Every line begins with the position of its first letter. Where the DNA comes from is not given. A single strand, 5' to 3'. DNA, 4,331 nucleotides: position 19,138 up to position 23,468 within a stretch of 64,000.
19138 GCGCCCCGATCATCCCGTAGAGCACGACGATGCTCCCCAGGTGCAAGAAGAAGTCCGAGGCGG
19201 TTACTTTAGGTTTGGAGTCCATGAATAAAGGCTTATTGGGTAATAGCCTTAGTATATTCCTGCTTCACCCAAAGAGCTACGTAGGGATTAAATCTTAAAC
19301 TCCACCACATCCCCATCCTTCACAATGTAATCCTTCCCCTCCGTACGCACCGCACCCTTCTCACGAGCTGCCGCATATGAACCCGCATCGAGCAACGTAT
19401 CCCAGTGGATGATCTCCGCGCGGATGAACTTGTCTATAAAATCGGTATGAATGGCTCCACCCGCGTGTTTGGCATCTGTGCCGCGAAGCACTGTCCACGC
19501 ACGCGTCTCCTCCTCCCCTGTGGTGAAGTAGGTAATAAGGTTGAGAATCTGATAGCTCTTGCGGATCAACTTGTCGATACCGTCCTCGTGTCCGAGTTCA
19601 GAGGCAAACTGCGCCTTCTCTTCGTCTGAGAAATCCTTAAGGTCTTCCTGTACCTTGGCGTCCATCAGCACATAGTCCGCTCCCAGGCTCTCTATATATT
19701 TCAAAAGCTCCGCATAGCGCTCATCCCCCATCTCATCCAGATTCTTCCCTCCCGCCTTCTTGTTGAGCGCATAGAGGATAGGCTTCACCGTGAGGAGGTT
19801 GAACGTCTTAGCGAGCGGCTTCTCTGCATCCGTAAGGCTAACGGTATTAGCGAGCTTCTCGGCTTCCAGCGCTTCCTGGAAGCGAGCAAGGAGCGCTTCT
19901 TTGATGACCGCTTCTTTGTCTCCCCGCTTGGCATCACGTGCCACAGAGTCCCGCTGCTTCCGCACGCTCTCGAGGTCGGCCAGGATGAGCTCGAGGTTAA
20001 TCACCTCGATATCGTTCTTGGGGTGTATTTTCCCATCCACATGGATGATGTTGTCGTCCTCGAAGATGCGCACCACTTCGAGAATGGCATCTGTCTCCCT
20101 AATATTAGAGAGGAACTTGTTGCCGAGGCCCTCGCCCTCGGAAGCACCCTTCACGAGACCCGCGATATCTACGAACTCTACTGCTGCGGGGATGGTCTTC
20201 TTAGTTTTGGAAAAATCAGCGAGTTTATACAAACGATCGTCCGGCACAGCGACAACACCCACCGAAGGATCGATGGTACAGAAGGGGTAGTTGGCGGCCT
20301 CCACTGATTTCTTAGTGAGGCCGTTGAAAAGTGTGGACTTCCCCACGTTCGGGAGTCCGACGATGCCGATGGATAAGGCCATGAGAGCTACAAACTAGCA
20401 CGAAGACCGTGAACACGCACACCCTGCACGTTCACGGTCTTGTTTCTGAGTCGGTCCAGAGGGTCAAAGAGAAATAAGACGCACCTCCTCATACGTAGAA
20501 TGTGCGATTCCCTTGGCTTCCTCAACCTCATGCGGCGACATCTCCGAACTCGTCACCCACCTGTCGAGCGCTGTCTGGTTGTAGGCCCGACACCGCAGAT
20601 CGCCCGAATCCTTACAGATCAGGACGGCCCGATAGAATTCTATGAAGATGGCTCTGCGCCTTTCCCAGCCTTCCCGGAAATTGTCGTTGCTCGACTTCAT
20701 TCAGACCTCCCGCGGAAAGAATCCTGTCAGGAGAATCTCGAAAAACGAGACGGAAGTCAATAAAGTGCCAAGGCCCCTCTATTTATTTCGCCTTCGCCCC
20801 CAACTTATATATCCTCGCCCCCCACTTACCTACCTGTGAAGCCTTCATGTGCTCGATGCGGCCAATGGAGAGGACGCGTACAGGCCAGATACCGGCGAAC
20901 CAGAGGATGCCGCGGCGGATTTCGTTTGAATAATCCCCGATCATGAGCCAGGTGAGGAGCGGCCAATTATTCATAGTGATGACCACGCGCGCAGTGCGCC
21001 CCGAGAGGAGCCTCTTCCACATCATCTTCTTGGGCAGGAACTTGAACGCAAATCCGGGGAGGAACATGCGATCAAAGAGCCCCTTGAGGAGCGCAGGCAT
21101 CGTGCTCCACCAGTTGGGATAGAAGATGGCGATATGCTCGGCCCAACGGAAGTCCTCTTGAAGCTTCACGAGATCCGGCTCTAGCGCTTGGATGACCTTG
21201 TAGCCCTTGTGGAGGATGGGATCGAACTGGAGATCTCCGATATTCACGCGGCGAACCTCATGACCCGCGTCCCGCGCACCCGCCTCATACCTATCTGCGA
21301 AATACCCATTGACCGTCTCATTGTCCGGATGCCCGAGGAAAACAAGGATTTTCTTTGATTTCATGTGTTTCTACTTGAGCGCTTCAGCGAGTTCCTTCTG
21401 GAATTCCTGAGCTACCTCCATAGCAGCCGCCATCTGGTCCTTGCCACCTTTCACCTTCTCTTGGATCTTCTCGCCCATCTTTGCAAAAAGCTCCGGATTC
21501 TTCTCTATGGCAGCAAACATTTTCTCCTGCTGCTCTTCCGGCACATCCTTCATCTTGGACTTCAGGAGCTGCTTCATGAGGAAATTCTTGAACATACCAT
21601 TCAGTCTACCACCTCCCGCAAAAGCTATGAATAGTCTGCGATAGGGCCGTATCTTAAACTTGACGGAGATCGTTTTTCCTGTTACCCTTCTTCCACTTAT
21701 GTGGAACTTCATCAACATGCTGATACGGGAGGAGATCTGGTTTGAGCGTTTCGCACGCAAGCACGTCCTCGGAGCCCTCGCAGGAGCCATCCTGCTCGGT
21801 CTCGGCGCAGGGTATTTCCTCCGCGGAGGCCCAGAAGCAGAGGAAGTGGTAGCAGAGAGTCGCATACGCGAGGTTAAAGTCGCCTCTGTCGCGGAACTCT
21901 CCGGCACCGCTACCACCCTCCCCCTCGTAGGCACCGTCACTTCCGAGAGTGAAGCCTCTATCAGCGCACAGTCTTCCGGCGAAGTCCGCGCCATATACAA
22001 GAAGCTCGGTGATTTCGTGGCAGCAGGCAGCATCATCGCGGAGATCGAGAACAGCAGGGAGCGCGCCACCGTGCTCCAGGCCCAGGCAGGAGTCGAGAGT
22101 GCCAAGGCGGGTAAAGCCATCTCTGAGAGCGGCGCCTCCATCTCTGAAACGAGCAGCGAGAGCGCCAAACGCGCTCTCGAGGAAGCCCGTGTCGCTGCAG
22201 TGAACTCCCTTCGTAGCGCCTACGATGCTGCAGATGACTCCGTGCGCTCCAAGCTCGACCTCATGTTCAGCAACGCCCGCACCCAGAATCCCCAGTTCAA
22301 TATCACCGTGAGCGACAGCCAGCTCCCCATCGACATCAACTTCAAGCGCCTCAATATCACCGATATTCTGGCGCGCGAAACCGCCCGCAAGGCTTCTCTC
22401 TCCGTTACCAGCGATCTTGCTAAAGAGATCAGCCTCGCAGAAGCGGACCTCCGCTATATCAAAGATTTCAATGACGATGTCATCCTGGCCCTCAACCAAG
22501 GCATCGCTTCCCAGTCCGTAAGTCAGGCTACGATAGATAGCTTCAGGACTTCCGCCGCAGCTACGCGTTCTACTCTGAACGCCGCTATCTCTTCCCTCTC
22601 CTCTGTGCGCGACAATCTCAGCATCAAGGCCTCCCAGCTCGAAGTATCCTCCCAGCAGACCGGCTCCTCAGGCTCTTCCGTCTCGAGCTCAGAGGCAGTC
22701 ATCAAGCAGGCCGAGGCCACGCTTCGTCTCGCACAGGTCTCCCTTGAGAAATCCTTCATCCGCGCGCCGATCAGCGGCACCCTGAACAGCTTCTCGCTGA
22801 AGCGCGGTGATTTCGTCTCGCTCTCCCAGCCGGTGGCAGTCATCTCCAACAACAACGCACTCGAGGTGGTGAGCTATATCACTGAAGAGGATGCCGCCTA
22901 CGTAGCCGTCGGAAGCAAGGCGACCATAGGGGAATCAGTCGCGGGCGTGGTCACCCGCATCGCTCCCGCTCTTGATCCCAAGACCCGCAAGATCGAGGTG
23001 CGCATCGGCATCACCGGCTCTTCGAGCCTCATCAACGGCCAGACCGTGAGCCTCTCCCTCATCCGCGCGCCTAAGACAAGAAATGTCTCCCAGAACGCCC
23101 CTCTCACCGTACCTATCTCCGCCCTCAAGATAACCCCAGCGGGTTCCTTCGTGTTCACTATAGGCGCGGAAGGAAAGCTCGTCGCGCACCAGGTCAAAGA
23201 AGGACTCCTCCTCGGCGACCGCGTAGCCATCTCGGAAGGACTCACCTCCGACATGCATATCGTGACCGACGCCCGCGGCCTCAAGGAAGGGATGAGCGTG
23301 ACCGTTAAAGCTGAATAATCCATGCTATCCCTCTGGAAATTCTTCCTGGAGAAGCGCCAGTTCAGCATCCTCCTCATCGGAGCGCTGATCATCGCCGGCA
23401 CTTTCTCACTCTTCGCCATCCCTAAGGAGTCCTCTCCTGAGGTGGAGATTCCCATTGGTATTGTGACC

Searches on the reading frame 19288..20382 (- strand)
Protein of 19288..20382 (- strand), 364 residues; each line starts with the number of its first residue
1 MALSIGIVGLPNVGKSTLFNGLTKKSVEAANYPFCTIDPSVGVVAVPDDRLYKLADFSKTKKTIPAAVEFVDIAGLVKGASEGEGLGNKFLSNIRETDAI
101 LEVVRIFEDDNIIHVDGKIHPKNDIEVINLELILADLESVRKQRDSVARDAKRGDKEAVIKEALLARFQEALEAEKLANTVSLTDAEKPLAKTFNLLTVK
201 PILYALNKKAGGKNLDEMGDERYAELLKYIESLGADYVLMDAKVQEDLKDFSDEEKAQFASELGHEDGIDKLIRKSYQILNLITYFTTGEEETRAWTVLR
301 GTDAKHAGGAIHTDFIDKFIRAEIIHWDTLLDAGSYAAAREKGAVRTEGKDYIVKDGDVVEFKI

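Call 59: search_protein_families(library=pfam, proteins=[window:19288-20382:-], max_evalue=0.00001)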
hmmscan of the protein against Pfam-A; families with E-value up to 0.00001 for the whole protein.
window:19288-20382:- (364 aa): 3 families
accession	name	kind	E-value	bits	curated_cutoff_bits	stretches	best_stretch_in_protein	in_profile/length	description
PF06071.19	YchF-GTPase_C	-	3.4e-32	110.8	27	1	282-364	1-83/84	Protein of unknown function (DUF933)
PF01926.29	MMR_HSR1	-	6.3e-22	78.3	21.9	1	5-115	2-92/113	50S ribosome-binding GTPase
PF02421.24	FeoB_N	-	5.8e-09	36.1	27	1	5-56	3-53/156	Ferrous iron transport protein B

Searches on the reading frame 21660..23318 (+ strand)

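Call 59: search_protein_families(library=pfam, proteins=[window:21660-23318:+], max_evalue=0.00001)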
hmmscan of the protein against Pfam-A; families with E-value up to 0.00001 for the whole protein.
window:21660-23318:+ (552 aa): 2 families
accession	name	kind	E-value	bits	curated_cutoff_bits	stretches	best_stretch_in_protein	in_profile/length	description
PF13437.12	HlyD_3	-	1.9e-17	64.4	22.2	1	367-454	2-96/106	HlyD family secretion protein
PF16576.10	HlyD_D23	-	1.7e-13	50.8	30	1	359-451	103-201/214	Barrel-sandwich domain of CusB or HlyD membrane-fusion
